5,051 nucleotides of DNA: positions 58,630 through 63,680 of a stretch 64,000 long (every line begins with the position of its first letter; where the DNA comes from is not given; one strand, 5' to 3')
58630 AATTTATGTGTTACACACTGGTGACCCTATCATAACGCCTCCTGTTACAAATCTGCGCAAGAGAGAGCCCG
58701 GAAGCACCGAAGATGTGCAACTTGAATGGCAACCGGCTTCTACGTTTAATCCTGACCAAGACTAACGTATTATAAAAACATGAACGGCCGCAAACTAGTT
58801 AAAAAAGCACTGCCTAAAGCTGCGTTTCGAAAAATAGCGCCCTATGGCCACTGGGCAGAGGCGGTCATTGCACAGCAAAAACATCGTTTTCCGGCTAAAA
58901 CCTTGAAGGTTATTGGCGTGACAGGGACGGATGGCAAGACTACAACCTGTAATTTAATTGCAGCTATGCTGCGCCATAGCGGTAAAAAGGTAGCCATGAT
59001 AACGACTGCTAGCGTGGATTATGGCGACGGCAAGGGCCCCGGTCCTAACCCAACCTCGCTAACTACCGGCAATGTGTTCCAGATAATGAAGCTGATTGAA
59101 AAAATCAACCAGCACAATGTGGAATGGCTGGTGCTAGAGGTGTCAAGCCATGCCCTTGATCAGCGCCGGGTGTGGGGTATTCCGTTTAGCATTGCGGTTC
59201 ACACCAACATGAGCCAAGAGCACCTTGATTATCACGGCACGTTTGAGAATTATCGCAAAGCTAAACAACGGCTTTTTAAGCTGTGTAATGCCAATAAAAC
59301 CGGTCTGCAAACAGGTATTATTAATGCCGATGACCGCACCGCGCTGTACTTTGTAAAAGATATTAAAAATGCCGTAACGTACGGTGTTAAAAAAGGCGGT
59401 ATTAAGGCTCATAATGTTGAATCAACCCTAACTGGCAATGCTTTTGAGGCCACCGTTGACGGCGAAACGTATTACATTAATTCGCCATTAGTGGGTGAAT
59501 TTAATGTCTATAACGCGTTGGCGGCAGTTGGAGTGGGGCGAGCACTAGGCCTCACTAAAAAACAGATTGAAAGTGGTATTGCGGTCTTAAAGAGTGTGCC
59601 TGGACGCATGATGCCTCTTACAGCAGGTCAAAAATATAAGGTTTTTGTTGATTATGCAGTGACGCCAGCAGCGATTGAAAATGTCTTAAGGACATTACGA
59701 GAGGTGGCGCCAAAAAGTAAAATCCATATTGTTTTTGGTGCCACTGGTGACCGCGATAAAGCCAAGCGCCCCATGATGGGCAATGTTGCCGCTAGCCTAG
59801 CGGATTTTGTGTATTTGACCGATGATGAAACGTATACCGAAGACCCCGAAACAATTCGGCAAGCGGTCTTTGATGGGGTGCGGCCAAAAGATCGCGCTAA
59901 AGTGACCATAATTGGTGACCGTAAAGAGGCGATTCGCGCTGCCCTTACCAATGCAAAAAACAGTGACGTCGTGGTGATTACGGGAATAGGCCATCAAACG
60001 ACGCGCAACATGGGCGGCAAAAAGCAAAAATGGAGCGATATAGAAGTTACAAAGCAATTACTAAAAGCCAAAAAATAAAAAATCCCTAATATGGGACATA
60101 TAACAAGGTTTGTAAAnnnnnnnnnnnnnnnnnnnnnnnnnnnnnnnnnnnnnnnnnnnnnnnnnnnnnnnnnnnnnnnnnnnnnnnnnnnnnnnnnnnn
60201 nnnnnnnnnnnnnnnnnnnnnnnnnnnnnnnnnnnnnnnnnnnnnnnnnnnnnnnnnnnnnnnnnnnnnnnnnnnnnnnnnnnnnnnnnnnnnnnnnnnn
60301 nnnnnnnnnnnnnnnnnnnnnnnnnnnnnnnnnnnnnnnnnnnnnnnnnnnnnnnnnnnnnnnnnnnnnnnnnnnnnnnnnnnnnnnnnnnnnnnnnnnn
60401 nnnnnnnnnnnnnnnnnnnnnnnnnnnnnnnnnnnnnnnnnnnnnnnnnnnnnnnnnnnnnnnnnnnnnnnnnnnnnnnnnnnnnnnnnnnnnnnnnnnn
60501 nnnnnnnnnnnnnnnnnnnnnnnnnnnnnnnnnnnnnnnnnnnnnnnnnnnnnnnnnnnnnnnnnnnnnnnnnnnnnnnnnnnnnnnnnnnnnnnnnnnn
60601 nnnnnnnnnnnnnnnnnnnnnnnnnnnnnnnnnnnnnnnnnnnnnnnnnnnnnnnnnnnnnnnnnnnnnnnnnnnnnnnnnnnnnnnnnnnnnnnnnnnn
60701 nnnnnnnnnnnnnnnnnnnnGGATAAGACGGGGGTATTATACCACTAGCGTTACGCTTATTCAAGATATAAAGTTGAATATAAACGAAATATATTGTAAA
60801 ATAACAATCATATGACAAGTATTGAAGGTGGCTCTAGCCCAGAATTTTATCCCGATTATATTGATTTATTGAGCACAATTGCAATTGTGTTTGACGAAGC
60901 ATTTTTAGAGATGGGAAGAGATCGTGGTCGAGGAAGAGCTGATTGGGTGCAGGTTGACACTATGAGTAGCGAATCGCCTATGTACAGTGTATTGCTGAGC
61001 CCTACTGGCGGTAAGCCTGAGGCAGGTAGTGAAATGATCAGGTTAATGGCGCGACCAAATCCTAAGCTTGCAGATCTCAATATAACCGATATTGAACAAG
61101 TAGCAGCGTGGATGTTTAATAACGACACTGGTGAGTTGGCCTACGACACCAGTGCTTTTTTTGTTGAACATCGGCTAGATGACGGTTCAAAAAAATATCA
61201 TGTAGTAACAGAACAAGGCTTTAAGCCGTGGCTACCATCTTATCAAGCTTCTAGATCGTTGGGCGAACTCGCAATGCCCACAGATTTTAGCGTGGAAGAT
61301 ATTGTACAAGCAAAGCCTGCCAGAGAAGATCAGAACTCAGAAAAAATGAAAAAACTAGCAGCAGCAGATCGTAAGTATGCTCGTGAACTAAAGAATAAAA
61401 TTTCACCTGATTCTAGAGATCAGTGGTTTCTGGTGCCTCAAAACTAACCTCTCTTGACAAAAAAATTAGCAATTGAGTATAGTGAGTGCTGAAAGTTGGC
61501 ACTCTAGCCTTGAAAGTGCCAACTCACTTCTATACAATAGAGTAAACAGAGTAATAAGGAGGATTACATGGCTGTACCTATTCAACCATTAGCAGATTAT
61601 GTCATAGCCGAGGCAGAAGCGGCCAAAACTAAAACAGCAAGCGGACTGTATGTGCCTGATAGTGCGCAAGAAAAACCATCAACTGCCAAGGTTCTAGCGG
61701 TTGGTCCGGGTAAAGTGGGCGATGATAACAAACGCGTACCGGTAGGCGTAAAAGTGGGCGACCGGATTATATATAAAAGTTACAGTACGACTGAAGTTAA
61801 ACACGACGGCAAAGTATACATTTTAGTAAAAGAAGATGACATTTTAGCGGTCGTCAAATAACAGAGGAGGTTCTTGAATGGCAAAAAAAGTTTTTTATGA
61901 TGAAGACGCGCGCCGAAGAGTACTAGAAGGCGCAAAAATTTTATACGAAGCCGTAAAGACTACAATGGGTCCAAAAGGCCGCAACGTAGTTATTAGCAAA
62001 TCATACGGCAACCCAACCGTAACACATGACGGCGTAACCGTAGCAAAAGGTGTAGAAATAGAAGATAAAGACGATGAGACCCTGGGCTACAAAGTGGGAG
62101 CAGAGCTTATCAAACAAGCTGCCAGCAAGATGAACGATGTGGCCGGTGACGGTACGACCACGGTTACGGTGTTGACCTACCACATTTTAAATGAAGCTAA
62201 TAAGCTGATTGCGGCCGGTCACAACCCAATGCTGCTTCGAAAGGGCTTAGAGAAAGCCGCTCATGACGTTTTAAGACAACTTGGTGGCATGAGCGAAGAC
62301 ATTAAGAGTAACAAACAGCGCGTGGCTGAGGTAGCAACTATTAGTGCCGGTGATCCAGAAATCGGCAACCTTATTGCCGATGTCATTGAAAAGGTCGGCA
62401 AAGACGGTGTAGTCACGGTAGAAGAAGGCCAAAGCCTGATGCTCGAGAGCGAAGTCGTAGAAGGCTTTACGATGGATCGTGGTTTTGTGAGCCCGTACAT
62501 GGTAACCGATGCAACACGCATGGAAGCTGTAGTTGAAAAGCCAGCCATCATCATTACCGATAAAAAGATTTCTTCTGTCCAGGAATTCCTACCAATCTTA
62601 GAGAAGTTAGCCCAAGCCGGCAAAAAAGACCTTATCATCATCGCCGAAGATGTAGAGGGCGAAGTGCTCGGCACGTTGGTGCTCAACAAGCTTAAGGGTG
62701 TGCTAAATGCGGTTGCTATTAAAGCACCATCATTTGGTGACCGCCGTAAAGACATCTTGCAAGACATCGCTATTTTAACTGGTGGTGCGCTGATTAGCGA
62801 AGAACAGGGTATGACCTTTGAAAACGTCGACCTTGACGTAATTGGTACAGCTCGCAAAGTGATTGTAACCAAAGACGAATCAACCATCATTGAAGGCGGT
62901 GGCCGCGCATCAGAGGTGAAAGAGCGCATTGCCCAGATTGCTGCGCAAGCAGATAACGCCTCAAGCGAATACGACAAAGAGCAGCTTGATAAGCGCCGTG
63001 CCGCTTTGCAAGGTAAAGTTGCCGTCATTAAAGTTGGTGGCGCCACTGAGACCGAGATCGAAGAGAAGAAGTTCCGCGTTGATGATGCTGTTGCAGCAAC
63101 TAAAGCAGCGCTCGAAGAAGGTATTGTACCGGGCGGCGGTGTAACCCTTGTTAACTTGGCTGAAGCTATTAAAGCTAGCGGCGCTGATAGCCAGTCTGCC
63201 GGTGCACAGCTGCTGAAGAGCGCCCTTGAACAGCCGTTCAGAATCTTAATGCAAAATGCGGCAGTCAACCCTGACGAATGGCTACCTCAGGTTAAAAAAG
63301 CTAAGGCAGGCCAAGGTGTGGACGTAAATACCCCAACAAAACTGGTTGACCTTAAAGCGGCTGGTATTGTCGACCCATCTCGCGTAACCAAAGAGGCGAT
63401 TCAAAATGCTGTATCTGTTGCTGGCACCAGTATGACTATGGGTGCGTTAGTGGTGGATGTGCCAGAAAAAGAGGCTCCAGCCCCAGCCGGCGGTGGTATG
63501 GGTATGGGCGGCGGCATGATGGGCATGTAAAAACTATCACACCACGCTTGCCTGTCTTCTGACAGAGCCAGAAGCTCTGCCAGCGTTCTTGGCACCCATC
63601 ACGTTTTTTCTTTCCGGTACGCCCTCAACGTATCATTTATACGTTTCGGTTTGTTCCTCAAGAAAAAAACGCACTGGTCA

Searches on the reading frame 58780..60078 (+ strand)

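Call 60: search_protein_families(library=pfam, proteins=[window:58780-60078:+], max_evalue=0.00001)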
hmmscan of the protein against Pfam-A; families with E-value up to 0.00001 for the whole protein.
window:58780-60078:+ (432 aa): 2 families
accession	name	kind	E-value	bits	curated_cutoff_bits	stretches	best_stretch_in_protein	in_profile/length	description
PF08245.18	Mur_ligase_M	-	2.1e-49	168.6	24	1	47-252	1-199/200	Mur ligase middle domain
PF02875.26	Mur_ligase_C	-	2.8e-29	102.9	28.4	1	275-402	1-125/127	Mur ligase, glutamate ligase domain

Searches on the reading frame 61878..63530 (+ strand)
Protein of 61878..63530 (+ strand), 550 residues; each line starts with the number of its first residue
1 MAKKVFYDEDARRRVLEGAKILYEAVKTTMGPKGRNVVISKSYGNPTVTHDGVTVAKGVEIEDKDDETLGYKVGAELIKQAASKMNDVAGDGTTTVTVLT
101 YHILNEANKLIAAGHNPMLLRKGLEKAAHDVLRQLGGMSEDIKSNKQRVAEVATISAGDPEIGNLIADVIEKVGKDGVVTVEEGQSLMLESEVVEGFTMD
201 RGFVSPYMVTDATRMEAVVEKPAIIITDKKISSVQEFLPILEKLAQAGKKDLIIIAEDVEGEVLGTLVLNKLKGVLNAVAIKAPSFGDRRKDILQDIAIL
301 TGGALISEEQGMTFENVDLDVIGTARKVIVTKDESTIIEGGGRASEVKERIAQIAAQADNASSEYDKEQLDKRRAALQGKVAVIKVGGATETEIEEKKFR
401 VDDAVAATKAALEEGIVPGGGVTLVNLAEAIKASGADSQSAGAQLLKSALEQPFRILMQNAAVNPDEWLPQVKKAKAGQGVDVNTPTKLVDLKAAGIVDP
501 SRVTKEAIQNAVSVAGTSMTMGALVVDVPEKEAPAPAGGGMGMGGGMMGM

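Call 60: search_protein_families(library=pfam, proteins=[window:61878-63530:+], max_evalue=0.00001)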
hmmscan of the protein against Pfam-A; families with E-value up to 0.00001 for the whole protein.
window:61878-63530:+ (550 aa): 1 family
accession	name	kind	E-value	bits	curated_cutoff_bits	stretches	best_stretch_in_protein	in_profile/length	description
PF00118.29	Cpn60_TCP1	-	1.5e-71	242.1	34.3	1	22-526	1-487/490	TCP-1/cpn60 chaperonin family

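Call 70: find_homologous_proteins(query=window:61878-63530:+, max_evalue=1e-50)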
Query window:61878-63530:+ (550 aa): 8000 proteins with E <= 1e-50 among 8000 candidates; the best 120 are listed.
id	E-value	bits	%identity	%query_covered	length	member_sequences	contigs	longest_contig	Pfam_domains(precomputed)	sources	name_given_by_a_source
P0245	0.0e+0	1150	100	100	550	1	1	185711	PF00118.30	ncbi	-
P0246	0.0e+0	1074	94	98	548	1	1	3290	PF00118.30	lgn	-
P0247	0.0e+0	1070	93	97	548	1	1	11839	PF00118.30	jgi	jgi:chaperonin GroEL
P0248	0.0e+0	1063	93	98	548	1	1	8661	PF00118.30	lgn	-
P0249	0.0e+0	1062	91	98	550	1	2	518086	PF00118.30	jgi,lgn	jgi:chaperonin GroEL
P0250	0.0e+0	1062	91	98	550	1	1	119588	PF00118.30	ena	-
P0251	0.0e+0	1057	91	98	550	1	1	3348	PF00118.30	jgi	jgi:chaperonin GroEL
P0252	0.0e+0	1057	92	98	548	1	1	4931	PF00118.30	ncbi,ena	-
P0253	0.0e+0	1056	90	98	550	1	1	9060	PF00118.30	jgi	jgi:chaperonin GroEL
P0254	0.0e+0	1053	91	98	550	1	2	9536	PF00118.30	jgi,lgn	jgi:chaperonin GroEL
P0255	0.0e+0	1050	91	98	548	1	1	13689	PF00118.30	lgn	-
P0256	0.0e+0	1045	89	98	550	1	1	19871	PF00118.30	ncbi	-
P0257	0.0e+0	1044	90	97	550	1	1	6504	PF00118.30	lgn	-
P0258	0.0e+0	1043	90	98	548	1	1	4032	PF00118.30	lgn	-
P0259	0.0e+0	1043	89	97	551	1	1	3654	PF00118.30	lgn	-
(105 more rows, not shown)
